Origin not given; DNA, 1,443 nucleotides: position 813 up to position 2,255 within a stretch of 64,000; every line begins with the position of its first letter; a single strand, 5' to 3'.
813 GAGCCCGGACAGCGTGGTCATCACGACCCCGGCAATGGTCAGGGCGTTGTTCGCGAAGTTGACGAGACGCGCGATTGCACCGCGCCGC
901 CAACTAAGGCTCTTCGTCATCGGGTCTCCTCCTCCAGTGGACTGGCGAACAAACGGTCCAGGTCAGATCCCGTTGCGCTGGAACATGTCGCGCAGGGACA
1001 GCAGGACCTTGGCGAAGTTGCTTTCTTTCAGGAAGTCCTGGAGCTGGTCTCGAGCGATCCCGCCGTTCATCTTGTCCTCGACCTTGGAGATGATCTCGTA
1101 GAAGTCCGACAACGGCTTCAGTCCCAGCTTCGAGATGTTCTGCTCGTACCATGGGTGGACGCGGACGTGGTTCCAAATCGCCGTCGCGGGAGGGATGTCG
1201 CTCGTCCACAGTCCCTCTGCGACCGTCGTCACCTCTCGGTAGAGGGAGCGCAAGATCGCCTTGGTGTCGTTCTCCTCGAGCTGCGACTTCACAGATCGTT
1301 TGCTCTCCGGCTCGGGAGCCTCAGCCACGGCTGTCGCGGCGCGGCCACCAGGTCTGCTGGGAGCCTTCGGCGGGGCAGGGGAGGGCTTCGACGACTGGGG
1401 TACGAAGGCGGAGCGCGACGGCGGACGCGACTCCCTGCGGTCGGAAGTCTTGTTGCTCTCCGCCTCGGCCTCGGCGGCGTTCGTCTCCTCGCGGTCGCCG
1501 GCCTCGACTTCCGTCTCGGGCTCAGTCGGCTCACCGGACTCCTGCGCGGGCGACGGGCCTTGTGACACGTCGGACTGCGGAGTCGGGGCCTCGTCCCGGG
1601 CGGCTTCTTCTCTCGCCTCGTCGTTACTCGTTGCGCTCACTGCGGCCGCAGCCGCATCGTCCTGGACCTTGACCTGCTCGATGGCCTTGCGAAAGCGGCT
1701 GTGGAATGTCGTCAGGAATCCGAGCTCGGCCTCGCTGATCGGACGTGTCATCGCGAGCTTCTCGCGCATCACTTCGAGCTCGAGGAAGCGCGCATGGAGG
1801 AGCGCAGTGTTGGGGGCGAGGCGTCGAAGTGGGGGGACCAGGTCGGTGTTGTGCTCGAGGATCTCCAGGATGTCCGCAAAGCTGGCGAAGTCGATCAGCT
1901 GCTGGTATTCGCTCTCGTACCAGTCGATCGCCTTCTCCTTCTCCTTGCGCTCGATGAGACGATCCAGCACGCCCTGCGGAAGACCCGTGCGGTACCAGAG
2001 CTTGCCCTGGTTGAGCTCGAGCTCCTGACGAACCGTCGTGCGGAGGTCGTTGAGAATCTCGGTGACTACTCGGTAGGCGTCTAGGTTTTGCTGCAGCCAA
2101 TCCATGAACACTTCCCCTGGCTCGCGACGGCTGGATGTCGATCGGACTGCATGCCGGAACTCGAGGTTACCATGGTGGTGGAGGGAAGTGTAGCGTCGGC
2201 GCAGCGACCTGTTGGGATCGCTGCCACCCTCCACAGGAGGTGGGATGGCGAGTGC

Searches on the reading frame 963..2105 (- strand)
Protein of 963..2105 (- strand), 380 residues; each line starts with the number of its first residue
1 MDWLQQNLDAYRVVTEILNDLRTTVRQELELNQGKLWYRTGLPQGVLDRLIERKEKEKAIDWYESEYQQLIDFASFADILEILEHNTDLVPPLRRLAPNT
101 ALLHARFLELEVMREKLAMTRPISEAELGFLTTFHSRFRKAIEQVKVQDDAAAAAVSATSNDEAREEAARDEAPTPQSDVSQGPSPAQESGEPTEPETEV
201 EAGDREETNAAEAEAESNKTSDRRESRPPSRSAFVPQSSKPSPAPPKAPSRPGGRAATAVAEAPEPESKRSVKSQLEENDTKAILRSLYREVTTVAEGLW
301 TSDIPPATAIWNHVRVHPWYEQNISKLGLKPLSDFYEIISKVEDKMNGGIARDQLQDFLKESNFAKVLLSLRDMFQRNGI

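Call 11: search_protein_families(library=pfam, proteins=[window:963-2105:-], max_evalue=0.001)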
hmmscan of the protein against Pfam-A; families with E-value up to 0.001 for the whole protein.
window:963-2105:- (380 aa): 0 families

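Call 28: search_protein_families(library=ncbifam, proteins=[window:963-2105:-], max_evalue=0.01)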
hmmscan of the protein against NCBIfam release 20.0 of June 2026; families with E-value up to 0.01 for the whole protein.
window:963-2105:- (380 aa): 0 families

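Call 42: search_solved_structures(query=window:963-2105:-, max_evalue=1)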
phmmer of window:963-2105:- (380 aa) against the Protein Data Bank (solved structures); distinct sequences matched with E-value up to 1: 1.
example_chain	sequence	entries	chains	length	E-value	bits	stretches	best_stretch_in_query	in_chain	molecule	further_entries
9l08_A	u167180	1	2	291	0.00047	22.7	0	111-154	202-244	Covalently Connected Cytochrome c555 trimer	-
